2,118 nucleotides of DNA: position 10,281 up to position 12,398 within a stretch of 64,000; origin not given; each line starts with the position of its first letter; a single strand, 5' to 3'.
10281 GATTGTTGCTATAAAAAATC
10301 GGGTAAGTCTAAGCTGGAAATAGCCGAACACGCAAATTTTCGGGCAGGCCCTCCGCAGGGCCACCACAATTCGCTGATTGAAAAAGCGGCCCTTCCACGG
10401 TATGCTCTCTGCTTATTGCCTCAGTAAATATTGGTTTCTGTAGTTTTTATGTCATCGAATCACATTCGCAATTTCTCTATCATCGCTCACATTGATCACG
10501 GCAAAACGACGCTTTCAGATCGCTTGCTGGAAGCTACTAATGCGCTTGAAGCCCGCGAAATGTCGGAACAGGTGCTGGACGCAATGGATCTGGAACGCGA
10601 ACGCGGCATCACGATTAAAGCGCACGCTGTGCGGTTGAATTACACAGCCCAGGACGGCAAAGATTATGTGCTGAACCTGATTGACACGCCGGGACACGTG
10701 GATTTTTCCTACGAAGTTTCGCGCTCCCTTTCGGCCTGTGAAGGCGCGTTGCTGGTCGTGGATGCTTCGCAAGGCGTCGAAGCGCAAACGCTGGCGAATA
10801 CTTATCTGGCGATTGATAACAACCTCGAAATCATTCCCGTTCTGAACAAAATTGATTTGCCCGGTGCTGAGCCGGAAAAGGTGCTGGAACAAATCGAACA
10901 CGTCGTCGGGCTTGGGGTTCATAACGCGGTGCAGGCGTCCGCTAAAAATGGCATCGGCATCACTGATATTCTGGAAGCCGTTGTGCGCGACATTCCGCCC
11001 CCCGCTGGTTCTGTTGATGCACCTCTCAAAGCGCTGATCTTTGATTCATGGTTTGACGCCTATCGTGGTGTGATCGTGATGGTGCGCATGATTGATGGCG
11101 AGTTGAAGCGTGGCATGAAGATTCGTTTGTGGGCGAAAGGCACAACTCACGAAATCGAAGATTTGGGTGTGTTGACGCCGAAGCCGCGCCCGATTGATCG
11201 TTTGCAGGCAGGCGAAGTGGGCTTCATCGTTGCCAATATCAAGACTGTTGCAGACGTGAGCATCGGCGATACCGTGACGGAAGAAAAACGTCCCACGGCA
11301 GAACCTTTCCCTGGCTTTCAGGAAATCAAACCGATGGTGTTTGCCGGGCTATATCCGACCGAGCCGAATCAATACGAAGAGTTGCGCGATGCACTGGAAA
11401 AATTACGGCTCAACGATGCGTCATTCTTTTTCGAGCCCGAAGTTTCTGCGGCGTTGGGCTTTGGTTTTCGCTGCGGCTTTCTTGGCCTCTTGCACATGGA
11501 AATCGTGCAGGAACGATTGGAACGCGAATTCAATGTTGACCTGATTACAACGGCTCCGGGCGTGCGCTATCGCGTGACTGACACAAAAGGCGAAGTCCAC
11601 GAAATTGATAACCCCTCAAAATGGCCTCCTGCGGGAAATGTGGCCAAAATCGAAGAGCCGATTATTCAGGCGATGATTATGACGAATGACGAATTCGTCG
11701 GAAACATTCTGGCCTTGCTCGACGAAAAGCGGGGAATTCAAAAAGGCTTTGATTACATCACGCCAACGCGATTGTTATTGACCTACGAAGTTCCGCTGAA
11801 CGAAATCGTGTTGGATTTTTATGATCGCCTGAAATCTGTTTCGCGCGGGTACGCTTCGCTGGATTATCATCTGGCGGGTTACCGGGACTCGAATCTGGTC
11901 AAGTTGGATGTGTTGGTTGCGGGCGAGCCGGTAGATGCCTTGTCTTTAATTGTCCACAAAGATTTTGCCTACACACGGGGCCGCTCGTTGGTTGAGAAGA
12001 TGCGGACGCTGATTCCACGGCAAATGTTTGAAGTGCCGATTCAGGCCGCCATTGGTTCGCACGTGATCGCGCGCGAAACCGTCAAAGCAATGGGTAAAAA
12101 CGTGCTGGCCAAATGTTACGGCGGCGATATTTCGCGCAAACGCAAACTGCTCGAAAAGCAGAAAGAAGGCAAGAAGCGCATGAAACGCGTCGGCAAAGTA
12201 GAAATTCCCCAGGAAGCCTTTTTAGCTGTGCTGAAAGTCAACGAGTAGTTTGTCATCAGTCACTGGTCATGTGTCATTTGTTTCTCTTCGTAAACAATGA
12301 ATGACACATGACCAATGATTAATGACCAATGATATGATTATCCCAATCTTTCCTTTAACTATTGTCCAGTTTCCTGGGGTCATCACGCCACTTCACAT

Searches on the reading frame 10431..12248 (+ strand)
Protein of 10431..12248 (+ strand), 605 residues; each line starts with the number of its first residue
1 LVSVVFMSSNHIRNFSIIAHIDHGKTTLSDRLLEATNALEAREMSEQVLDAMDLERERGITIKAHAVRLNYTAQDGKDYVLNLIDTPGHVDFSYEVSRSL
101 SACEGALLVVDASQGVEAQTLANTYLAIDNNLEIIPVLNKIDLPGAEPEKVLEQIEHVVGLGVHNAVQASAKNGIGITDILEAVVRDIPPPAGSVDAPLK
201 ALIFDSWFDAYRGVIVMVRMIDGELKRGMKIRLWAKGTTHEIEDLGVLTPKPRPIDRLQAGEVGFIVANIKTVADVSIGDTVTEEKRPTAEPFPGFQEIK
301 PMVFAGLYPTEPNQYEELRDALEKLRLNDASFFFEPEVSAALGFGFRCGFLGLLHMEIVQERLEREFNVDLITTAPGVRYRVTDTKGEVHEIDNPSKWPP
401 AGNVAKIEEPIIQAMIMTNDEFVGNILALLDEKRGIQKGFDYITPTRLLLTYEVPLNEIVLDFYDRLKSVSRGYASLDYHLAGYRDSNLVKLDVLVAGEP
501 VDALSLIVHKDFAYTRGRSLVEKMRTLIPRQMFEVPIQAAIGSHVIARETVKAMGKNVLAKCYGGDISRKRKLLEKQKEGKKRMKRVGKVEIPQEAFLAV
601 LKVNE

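Call 104: find_related_loci(query=window:10431-12248:+, collection=genome_contigs, flank=6000)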
Query window:10431-12248:+ (605 aa) in genome_contigs; peptide patterns used: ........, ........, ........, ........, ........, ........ (x = any residue, [..] = any of these).
600 stretches matched a pattern (row limit reached: there are more); 595 encode a relative of the query (tblastn E <= 1e-3); the best 80 are kept; 80 distinct loci.
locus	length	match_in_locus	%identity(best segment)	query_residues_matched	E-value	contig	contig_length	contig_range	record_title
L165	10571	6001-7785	79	11-605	0e+0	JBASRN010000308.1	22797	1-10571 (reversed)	MAG: Blastocatellia bacterium isolate MFD13521_ilm_asm_bin1 k127_76818, whole genome shotgun sequence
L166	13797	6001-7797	76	7-605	0e+0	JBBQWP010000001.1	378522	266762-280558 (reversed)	MAG: Pyrinomonadales bacterium isolate Co_metawrap_2064 Cmw_2064_k141_25784046_length_378522_cov_13.9999, whole genome s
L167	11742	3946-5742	74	7-605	0e+0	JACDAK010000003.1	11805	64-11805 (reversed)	MAG: Blastocatellia bacterium isolate MGR_bin254 SD2897-2912_k127_3704365, whole genome shotgun sequence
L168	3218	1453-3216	77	4-591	0e+0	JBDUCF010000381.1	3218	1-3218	MAG: Pyrinomonadaceae bacterium isolate cluster4_bin.40 NODE_160289_length_3218_cov_7.020234, whole genome shotgun seque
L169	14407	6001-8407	74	7-605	0e+0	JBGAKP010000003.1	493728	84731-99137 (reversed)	MAG: Pyrinomonadaceae bacterium isolate MAG_AAO_H10.9 AAOH10-9_opera_contig_55, whole genome shotgun sequence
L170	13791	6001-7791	73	9-605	0e+0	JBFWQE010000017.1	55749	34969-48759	MAG: Vicinamibacterales bacterium isolate CA_2019_TPBF_176 NODE_3998_length_55749_cov_5.929165_TPBF, whole genome shotgu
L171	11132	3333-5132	72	6-605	0e+0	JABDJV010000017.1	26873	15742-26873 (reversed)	MAG: Pyrinomonadaceae bacterium isolate SS_bin_32 k127_2552009, whole genome shotgun sequence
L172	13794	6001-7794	71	7-604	0e+0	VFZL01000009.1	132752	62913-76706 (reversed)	MAG: Acidimicrobiia bacterium isolate K_Offshore_80m_m2_117 K_Offshore_80m_m2_117_Ga0194132_10000159, whole genome shotg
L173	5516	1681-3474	72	7-604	0e+0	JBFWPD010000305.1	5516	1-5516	MAG: Vicinamibacterales bacterium isolate CA_2019_TPBF_151 NODE_56500_length_5516_cov_2.984784_TPBF, whole genome shotgu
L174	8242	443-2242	73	6-605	0e+0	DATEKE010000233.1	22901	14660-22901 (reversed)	MAG TPA_asm: Terriglobales bacterium isolate SMAG_U8882 k141_1826027, whole genome shotgun sequence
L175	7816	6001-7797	71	7-605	0e+0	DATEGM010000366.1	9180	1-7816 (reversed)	MAG TPA_asm: Terriglobales bacterium isolate SMAG_U8785 k141_105989, whole genome shotgun sequence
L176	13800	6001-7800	71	6-605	0e+0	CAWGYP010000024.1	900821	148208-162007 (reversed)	MAG: uncultured Acidobacteriaceae bacterium isolate MFD01716.bin.1.166 genome assembly, contig: contig_9605, whole genom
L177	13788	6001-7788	72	10-605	0e+0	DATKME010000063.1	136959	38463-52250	MAG TPA_asm: Vicinamibacteria bacterium isolate SMAG_U14703 k141_4940454, whole genome shotgun sequence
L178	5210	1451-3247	71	7-605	0e+0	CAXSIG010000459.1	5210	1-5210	MAG: uncultured Bryobacteraceae bacterium isolate private_X5_metawrap_bin.3 genome assembly, contig: private_X5_metawrap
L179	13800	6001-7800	72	6-605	0e+0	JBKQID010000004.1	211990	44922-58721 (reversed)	MAG: Candidatus Sulfotelmatobacter sp. isolate BAr1A1B1C__bin_42 BAr1A1B1C_000000026017, whole genome shotgun sequence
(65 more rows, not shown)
